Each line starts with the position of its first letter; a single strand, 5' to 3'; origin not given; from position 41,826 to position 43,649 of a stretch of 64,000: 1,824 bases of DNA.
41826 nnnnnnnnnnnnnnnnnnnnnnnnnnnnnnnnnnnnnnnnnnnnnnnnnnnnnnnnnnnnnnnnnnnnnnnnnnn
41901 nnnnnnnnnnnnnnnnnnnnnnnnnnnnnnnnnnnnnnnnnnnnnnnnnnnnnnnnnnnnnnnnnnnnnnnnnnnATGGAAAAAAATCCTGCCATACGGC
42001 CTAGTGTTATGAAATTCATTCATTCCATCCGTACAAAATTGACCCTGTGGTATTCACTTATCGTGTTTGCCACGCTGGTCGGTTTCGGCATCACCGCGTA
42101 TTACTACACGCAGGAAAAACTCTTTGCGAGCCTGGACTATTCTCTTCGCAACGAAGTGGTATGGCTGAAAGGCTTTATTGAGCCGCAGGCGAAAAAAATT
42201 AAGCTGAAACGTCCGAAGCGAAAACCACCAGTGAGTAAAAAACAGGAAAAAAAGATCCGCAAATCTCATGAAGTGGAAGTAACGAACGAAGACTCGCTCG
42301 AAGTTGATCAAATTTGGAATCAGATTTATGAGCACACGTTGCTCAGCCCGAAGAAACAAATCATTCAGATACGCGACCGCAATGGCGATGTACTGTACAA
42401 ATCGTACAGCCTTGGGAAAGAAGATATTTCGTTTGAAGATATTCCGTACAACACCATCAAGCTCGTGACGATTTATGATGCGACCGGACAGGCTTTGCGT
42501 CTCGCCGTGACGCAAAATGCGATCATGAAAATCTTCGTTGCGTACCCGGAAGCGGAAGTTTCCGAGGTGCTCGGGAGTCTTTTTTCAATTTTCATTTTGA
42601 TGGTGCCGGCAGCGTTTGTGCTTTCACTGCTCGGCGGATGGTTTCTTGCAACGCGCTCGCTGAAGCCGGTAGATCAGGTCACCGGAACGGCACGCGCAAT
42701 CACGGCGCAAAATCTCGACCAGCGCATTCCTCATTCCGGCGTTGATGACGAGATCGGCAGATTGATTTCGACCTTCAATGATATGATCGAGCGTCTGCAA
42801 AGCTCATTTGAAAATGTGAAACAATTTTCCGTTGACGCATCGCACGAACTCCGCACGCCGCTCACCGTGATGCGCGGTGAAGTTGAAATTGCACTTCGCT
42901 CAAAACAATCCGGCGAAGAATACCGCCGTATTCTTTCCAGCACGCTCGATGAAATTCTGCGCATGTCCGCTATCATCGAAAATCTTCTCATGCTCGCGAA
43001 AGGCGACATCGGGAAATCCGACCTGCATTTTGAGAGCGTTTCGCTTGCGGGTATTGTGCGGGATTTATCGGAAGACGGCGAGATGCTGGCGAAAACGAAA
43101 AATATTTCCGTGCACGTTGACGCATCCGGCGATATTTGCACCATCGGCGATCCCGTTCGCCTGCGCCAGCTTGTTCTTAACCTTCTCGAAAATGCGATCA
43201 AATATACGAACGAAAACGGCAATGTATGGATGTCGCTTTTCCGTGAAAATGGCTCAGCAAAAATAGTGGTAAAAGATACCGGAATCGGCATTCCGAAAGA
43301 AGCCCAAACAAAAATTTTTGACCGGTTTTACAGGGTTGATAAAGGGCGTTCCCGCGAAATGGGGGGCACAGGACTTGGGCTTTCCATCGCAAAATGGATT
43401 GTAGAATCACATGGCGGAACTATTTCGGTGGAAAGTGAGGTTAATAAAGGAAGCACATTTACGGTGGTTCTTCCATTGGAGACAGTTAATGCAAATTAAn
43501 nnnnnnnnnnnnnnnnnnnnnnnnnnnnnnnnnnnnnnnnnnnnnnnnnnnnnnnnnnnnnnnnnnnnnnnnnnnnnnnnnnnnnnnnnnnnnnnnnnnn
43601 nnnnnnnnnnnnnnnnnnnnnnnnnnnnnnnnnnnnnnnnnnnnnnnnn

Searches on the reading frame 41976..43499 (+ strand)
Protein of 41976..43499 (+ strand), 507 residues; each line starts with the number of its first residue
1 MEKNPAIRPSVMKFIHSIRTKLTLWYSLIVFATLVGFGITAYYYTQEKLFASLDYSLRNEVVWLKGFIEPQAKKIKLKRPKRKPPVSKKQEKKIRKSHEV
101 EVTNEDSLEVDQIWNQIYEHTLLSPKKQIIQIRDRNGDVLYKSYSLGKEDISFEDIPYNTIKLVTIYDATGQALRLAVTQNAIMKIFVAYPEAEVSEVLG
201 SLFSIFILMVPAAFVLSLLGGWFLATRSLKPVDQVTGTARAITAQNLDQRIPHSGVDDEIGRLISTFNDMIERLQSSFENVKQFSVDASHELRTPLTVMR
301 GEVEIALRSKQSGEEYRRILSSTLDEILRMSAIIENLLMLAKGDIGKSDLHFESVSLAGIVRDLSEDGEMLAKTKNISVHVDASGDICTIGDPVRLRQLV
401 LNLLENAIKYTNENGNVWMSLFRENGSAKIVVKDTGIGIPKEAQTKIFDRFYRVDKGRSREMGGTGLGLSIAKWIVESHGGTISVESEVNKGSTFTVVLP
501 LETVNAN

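Call 4: search_protein_families(library=pfam, proteins=[window:41976-43499:+], max_evalue=0.01)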
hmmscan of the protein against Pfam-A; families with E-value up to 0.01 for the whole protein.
window:41976-43499:+ (507 aa): 4 families
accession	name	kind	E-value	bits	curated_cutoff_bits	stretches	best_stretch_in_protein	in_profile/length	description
PF02518.31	HATPase_c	-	1.4e-33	116.1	26.4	1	391-502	1-110/111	Histidine kinase-, DNA gyrase B-, and HSP90-like ATPase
PF00512.31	HisKA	-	2.6e-15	56.6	26.9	1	282-344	3-64/66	His Kinase A (phospho-acceptor) domain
PF00672.30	HAMP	-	3.4e-14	53.3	25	1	223-275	1-52/53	HAMP domain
PF13589.12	HATPase_c_3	-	0.0019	18.6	25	1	398-484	5-92/137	Histidine kinase-, DNA gyrase B-, and HSP90-like ATPase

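Call 5: search_protein_families(library=ncbifam, proteins=[window:41976-43499:+], max_evalue=1)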
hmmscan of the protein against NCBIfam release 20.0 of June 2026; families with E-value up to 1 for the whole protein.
window:41976-43499:+ (507 aa): 94 families (the best 25 are shown)
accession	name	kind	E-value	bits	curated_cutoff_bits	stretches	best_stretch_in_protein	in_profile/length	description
TIGR01386.1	cztS_silS_copS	subfamily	4.7e-82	276.4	292.55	1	17-499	3-456/457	heavy metal sensor histidine kinase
NF033092.0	HK_WalK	equivalog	6e-73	246.4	725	2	281-501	372-594/594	cell wall metabolism sensor histidine kinase WalK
NF046044.1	PnpS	equivalog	1.1e-70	238.6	400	1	282-500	171-390/390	two-component system histidine kinase PnpS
NF041735.1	hist_kin_RppB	equivalog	1.4e-68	231.7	400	2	275-500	210-438/438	two-component system sensor histidine kinase RppB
TIGR02966.1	phoR_proteo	equivalog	2.9e-63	213.9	334.2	1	272-498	105-332/333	phosphate regulon sensor histidine kinase PhoR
NF040691.1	MtrAB_MtrB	equivalog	1.9e-57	195.4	450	1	183-502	167-493/507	MtrAB system histidine kinase MtrB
NF007345.0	PRK09835.1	subfamily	2.8e-57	194.4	423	1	226-500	207-479/482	Cu(+)/Ag(+) sensor histidine kinase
NF045903.1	CuHisKinLciSLeg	equivalog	6.9e-57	193.5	700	1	207-499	66-356/357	copper-responsive two-component system sensor histidine kinase LciS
NF047874.1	MASE3_PAS_HK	subfamily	1.4e-52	179.4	560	1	281-505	398-629/655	MASE3 domain-containing sensor histidine kinase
NF012163.2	BaeS_SmeS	equivalog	1.4e-52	179.2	500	1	207-492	167-449/457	sensor histidine kinase efflux regulator BaeS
NF007837.0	PRK10549.1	equivalog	4.5e-50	170.7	603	1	208-503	168-460/466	envelope stress sensor histidine kinase BaeS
NF008312.0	PRK11100.1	equivalog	2e-47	162.1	356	1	187-501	165-474/477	two-component system sensor histidine kinase CreC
NF052314.1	T9SS_HK_PorY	subfamily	2e-46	158.9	350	1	179-488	109-408/418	PorY family sensor histidine kinase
NF012226.0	AdeS_HK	equivalog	9.4e-46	156.6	500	1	205-500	60-352/353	two-component sensor histidine kinase AdeS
NF007007.0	PRK09470.1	equivalog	1.9e-45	155.6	486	1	78-503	47-461/463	envelope stress sensor histidine kinase CpxA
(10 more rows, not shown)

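Call 9: find_related_loci(query=window:41976-43496:+, collection=genome_contigs, flank=6000)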
Query window:41976-43496:+ (507 aa) in genome_contigs; peptide patterns used: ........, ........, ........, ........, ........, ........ (x = any residue, [..] = any of these).
82 stretches matched a pattern; 36 encode a relative of the query (tblastn E <= 1e-3); 36 distinct loci.
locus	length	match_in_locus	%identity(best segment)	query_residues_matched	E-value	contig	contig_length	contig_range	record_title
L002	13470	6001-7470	90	13-502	0e+0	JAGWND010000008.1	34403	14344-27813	MAG: Bacteroidota bacterium isolate REEB223 contig-150_1902, whole genome shotgun sequence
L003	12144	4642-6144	92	7-507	0e+0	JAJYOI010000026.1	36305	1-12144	MAG: Bacteroidetes bacterium isolate DBS2-5.bin30 NODE_860_length_36305_cov_2.780861, whole genome shotgun sequence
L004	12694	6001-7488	76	8-501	0e+0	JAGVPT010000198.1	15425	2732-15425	MAG: Bacteroidetes bacterium isolate DeMMO3_9 c_000000017202, whole genome shotgun sequence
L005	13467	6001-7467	76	12-501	0e+0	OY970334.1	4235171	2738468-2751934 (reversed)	MAG: uncultured Bacteroidetes bacterium isolate MFD05512.bin.c.1 genome assembly, chromosome: 1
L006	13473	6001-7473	76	12-501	0e+0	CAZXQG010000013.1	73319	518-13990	MAG TPA_asm: uncultured Chitinophagaceae bacterium isolate binchicken_co54_503 genome assembly, contig: NODE_535_length_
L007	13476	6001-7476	75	8-501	0e+0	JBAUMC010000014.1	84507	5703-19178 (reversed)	MAG: Bacteroidota bacterium isolate MFD05467_ilm_asm_bin20 k127_114485, whole genome shotgun sequence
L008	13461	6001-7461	76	12-497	0e+0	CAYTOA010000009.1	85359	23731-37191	MAG TPA_asm: uncultured Chitinophagaceae bacterium isolate binchicken_co241_368 genome assembly, contig: NODE_243_length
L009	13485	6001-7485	74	8-501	0e+0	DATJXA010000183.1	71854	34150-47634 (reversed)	MAG TPA_asm: Bacteroidota bacterium isolate SMAG_U15114 k141_2665354, whole genome shotgun sequence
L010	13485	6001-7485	75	8-501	0e+0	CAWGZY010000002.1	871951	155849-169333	MAG: uncultured Bacteroidetes bacterium isolate MFD01689.bin.1.50 genome assembly, contig: contig_24585, whole genome sh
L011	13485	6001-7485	75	8-501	0e+0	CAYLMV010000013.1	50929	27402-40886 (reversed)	MAG TPA_asm: uncultured Chitinophagaceae bacterium isolate binchicken_co50_279 genome assembly, contig: NODE_618_length_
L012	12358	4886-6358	75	12-501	0e+0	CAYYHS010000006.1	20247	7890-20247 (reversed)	MAG TPA_asm: uncultured Chitinophagaceae bacterium isolate binchicken_co54_148 genome assembly, contig: NODE_4675_length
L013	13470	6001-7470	74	12-501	0e+0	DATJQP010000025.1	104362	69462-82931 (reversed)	MAG TPA_asm: Bacteroidota bacterium isolate SMAG_U14944 k141_2684165, whole genome shotgun sequence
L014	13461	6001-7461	75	12-497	0e+0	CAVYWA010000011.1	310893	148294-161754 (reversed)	MAG: uncultured Bacteroidetes bacterium isolate MFD01476.bin.1.210 genome assembly, contig: contig_23571, whole genome s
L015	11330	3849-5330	67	12-501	0e+0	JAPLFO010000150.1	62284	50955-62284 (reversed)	MAG: Ignavibacteriales bacterium isolate LacPavin_0419_WC90_MAG_51_8 LacPavin_0419_WC90_scaffold_234203, whole genome sh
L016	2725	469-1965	68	13-501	0e+0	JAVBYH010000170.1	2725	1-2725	MAG: Bacteroidota bacterium isolate GS28 13478, whole genome shotgun sequence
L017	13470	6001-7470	67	16-501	0e+0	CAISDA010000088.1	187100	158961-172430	MAG: uncultured Ignavibacteriae bacterium isolate MJ-time_bin-6381 genome assembly, contig: bin-6381:88/89, whole genome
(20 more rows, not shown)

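Call 23: search_solved_structures(query=window:41976-43496:+, max_evalue=0.001, show_alignments=0)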
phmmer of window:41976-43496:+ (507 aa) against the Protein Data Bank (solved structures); distinct sequences matched with E-value up to 0.001: 83 (the best 60 are shown).
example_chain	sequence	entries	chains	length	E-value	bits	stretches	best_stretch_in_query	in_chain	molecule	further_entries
4jas_A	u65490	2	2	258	2e-38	135.6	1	270-502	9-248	Histidine kinase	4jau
5uht_A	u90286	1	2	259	1.7e-36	129.2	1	270-502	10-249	Sensor histidine kinase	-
2c2a_A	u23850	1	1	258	1.7e-36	129.2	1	270-502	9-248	SENSOR HISTIDINE KINASE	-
3dge_A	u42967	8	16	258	1.7e-36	129.2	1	270-502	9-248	Sensor protein | Histidine kinase | Sensor histidine kinase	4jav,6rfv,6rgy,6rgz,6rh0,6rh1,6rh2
6azr_A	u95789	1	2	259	8.3e-36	126.9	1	270-502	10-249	Sensor histidine kinase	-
4i5s_A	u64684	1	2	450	1.6e-35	126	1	260-505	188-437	Putative histidine kinase CovS; VicK-like protein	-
6rh7_A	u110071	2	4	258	4.2e-35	124.6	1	270-502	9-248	Sensor histidine kinase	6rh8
4u7n_A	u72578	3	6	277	2.8e-34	121.9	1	264-503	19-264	Histidine protein kinase sensor protein | Histidine kinase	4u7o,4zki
5c93_A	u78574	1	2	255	1.9e-33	119.1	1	278-503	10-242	Histidine kinase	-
9epn_A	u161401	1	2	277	6.9e-33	117.3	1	227-501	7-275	Sensor histidine kinase HprS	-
7zp0_A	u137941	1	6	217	1.1e-32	116.7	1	286-500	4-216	Sensor protein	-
6paj_A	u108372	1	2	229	2.1e-32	115.7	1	282-500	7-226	Sensor protein SrrB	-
4q20_A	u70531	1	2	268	1.8e-30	109.3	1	281-500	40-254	Sensor protein DivL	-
3sl2_A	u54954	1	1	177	8.5e-28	100.5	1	390-502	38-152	Sensor histidine kinase yycG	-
7z8n_A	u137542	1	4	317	5.8e-26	94.5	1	282-501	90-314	Histidine kinase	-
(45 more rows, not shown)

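Call 31: search_protein_families(library=ncbifam, proteins=[L009:7621-7914:+, L004:7617-7841:+, L011:7620-7880:+, L006:7607-7897:+, L005:7607-7876:+, L007:7618-7887:+, L014:7609-7866:+, L003:6269-6604:+, L017:7641-7949:+, L015:5455-5730:+], max_evalue=0.01)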
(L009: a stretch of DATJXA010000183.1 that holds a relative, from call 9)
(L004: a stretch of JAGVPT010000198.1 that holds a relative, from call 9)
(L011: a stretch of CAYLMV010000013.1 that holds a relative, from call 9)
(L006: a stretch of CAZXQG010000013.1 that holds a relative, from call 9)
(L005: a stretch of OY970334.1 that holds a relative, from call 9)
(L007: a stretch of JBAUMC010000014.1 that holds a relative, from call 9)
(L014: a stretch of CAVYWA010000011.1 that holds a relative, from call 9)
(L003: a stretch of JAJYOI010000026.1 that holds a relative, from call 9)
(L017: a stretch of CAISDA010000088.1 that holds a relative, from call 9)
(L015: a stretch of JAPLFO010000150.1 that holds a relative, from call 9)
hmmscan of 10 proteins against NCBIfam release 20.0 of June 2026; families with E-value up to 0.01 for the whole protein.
L009:7621-7914:+ (98 aa): 0 families

L004:7617-7841:+ (75 aa): 2 families
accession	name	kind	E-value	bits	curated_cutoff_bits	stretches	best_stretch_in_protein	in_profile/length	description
TIGR02953.1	penta_MxKDx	subfamily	0.00012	22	41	1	3-72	2-74/78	pentapeptide MXKDX repeat protein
NF045614.1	efflu_CzcI_Cupr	equivalog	0.0029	18.2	100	1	1-68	1-68/124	cation efflux protein, CzcI family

L011:7620-7880:+ (87 aa): 2 families
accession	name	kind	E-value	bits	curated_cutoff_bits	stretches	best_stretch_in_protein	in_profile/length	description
NF033636.1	acid_shock_Asr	equivalog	4.3e-05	24.3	50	1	1-82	1-78/119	acid resistance repetitive basic protein Asr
NF045614.1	efflu_CzcI_Cupr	equivalog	0.0038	17.9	100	1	1-69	1-68/124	cation efflux protein, CzcI family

L006:7607-7897:+ (97 aa): 0 families

L005:7607-7876:+ (90 aa): 2 families
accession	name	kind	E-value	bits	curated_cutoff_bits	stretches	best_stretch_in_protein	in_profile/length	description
NF051450.1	50S_L20_sunset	exception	0.0044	17.2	375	1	10-80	103-172/219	50S ribosomal protein L20, sunset domain variant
TIGR03593.1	yidC_nterm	equivalog_domain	0.0098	15.5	58.25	0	7-70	4-67/363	membrane protein insertase YidC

L007:7618-7887:+ (90 aa): 1 family
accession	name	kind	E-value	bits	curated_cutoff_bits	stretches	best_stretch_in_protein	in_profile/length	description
TIGR03593.1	yidC_nterm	equivalog_domain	0.0061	16.2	58.25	1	7-73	4-73/363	membrane protein insertase YidC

L014:7609-7866:+ (86 aa): 0 families

L003:6269-6604:+ (112 aa): 0 families

L017:7641-7949:+ (103 aa): 3 families
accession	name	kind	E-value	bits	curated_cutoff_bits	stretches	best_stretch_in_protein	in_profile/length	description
NF007769.1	PRK10455.1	equivalog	0.002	18.4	174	1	1-83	1-80/160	ATP-independent periplasmic protein-refolding chaperone Spy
NF053514.2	JUQZ_fam_ocin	equivalog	0.0022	18.3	40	1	1-46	1-43/107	BLB8/JUQZ-1 family protein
NF050124.2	chryseobasin_RiPP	equivalog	0.0056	17.3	50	1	3-58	2-61/71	MNIO class RiPP chryseobasin precursor ChrA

L015:5455-5730:+ (92 aa): 8 families
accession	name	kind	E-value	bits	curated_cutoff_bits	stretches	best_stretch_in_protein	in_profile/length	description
TIGR03142.1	cytochro_ccmI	equivalog_domain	2.6e-06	27.7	29.3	1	4-84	4-88/118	c-type cytochrome biogenesis protein CcmI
NF007769.1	PRK10455.1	equivalog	0.00012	22.4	174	1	1-85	1-86/160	ATP-independent periplasmic protein-refolding chaperone Spy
NF038340.1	SAR2788_fam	subfamily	0.00098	19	50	1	2-72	1-74/177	SAR2788 family putative toxin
NF033636.1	acid_shock_Asr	equivalog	0.001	19.9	50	1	1-88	1-89/119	acid resistance repetitive basic protein Asr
NF042931.1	SAG1386_EF1546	equivalog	0.0011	19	80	1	5-79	30-102/158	SAG1386/EF1546 family surface-associated protein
NF007007.0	PRK09470.1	equivalog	0.0045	15.9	486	1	4-72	18-87/463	envelope stress sensor histidine kinase CpxA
TIGR04402.2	mob_CxxC_CxxC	subfamily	0.0048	17.2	70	1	4-87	63-145/180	mobilome CxxCx(11)CxxC protein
NF041742.1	WGxxGxxG_fam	subfamily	0.0098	16.5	35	0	1-44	1-33/69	WGxxGxxG family protein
